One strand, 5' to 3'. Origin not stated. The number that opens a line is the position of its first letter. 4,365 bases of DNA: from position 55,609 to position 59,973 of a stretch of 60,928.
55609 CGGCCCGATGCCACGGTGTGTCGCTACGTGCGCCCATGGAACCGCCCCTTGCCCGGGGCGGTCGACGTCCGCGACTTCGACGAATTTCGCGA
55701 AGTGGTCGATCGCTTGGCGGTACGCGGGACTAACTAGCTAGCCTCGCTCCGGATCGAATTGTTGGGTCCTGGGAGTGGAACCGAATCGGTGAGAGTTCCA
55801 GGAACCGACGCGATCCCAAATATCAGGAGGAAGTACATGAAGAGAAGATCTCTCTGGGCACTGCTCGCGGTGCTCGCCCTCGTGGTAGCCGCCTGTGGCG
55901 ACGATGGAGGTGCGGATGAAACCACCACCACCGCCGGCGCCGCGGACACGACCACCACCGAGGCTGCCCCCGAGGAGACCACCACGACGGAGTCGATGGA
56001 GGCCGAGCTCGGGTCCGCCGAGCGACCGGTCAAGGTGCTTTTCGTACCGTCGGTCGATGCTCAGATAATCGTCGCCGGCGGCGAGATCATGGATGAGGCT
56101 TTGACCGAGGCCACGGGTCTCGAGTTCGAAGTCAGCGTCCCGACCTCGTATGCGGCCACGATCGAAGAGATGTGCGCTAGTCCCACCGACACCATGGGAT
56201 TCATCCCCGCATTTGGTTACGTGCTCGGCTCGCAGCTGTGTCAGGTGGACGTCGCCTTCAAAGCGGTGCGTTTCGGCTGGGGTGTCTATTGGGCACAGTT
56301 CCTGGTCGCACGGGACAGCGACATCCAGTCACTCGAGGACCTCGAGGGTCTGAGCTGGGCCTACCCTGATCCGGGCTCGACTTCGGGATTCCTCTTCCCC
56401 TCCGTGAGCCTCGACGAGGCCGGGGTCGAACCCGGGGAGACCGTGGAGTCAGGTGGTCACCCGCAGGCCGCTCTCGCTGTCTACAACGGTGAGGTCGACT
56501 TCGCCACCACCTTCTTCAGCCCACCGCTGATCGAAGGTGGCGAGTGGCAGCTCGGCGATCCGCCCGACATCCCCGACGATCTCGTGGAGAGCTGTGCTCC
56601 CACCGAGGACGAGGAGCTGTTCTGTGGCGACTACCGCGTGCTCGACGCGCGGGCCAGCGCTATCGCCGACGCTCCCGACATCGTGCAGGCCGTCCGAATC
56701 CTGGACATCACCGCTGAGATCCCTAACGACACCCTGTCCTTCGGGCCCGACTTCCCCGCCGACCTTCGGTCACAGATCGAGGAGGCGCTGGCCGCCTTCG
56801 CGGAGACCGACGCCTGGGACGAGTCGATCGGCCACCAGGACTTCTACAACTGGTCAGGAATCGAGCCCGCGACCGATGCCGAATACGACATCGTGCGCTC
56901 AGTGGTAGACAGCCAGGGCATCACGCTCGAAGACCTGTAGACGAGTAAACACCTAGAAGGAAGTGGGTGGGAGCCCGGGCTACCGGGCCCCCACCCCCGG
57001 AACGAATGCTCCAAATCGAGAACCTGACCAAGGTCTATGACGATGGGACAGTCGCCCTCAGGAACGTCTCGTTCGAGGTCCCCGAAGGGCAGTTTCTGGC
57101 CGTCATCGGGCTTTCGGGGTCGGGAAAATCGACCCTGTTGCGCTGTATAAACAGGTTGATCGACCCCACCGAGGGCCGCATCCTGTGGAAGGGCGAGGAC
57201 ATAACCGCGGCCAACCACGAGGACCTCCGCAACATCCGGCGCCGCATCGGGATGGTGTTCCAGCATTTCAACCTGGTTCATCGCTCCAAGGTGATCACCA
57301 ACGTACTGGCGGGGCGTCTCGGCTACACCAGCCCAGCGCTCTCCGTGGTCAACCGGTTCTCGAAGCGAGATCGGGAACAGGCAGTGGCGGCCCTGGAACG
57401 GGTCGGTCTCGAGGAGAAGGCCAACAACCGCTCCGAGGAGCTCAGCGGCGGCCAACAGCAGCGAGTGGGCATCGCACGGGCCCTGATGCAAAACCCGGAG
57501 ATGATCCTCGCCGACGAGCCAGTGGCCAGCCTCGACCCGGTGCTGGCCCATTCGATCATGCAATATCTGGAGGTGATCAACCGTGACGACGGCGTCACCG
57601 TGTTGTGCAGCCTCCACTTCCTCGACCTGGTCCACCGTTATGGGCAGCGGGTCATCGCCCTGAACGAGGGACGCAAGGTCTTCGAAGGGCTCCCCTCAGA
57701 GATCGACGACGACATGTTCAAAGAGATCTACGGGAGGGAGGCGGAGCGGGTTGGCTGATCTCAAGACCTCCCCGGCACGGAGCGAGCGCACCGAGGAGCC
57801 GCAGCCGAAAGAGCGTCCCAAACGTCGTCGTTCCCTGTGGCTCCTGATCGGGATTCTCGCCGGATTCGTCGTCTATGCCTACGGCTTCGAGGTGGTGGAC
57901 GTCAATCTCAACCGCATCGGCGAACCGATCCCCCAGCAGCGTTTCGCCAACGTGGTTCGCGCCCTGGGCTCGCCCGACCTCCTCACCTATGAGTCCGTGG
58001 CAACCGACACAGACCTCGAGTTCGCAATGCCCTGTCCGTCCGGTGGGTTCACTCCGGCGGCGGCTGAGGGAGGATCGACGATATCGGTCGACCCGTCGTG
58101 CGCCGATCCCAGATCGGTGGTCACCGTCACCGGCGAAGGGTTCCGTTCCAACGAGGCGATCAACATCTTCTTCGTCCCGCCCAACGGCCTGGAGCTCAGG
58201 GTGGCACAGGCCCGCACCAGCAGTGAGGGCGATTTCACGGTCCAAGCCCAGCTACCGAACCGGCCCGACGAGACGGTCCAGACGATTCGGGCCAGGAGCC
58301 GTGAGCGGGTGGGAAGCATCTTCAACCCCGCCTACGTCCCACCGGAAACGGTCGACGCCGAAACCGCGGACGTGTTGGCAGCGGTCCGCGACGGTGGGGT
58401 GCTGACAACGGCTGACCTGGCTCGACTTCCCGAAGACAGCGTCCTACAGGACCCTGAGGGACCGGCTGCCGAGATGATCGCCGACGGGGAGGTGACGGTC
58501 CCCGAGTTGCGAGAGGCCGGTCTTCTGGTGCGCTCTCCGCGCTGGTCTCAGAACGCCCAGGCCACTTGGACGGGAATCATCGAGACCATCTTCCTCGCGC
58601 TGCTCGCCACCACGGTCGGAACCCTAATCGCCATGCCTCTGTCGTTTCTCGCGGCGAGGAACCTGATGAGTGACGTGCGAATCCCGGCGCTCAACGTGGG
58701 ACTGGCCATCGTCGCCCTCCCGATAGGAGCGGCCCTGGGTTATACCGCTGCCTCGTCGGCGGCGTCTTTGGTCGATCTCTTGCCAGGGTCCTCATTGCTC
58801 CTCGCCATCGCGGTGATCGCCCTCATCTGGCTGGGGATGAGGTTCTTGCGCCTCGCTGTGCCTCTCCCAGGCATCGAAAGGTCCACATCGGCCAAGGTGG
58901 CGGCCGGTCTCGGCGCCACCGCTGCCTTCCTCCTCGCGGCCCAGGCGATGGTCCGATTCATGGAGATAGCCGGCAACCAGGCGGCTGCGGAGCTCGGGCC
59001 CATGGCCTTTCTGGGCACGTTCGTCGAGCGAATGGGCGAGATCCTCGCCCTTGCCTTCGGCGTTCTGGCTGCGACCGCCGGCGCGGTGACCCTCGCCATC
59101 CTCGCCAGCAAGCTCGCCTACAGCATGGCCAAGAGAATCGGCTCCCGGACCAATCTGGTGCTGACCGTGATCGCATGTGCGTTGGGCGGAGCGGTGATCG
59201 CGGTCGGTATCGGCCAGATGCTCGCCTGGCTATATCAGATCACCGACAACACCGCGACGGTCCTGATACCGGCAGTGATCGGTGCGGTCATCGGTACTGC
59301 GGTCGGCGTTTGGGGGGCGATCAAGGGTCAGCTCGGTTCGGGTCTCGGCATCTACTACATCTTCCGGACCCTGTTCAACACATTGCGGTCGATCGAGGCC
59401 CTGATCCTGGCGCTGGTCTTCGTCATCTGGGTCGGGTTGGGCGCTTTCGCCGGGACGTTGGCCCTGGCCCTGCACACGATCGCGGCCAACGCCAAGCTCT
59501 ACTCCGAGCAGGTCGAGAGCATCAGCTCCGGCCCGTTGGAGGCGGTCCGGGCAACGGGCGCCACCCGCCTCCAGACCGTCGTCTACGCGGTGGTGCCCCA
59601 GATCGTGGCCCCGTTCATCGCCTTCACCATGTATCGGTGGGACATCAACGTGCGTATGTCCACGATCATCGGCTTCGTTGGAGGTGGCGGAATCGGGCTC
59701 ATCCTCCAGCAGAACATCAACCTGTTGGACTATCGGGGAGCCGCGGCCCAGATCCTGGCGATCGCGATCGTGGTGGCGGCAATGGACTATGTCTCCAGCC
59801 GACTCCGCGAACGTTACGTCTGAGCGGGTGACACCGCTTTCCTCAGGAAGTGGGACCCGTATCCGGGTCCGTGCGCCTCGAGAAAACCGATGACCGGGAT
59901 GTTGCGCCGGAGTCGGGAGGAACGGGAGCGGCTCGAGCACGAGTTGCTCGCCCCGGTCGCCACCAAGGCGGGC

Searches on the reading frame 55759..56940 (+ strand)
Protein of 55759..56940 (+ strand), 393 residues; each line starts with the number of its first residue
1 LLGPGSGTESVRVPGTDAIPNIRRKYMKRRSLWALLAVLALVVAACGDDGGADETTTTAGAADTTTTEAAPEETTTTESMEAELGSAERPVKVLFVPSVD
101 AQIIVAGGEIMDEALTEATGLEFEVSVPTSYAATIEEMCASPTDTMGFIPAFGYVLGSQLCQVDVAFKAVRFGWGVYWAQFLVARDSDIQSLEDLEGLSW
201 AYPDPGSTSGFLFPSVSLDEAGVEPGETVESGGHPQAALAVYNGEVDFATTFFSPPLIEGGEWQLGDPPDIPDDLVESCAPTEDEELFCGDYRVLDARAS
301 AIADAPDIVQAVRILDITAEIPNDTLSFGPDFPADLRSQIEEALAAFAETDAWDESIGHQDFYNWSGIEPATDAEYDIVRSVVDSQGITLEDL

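Call 91: search_protein_families(library=pfam, proteins=[window:55759-56940:+], max_evalue=0.00001)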
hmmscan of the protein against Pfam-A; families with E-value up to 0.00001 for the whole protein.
window:55759-56940:+ (393 aa): 1 family
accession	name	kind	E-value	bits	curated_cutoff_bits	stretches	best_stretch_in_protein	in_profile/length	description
PF12974.12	Phosphonate-bd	-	3.7e-39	135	27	1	95-376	3-242/242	ABC transporter, phosphonate, periplasmic substrate-binding protein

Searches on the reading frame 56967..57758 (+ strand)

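Call 91: search_protein_families(library=pfam, proteins=[window:56967-57758:+], max_evalue=0.00001)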
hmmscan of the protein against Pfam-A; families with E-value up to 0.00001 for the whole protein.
window:56967-57758:+ (263 aa): 2 families
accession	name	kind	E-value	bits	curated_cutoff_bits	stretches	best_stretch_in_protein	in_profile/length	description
PF00005.33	ABC_tran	-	6.7e-39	134.1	25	1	31-187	1-137/137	ABC transporter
PF13304.12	AAA_21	-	3.8e-06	27.6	27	0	44-67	2-25/304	AAA domain, putative AbiEii toxin, Type IV TA system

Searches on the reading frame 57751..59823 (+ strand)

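Call 91: search_protein_families(library=pfam, proteins=[window:57751-59823:+], max_evalue=0.00001)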
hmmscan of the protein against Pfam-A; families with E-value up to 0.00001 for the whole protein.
window:57751-59823:+ (690 aa): 1 family
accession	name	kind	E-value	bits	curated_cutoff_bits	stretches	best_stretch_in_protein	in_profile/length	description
PF00528.27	BPD_transp_1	-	3.5e-14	53.4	26.4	1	526-685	9-174/184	Binding-protein-dependent transport system inner membrane component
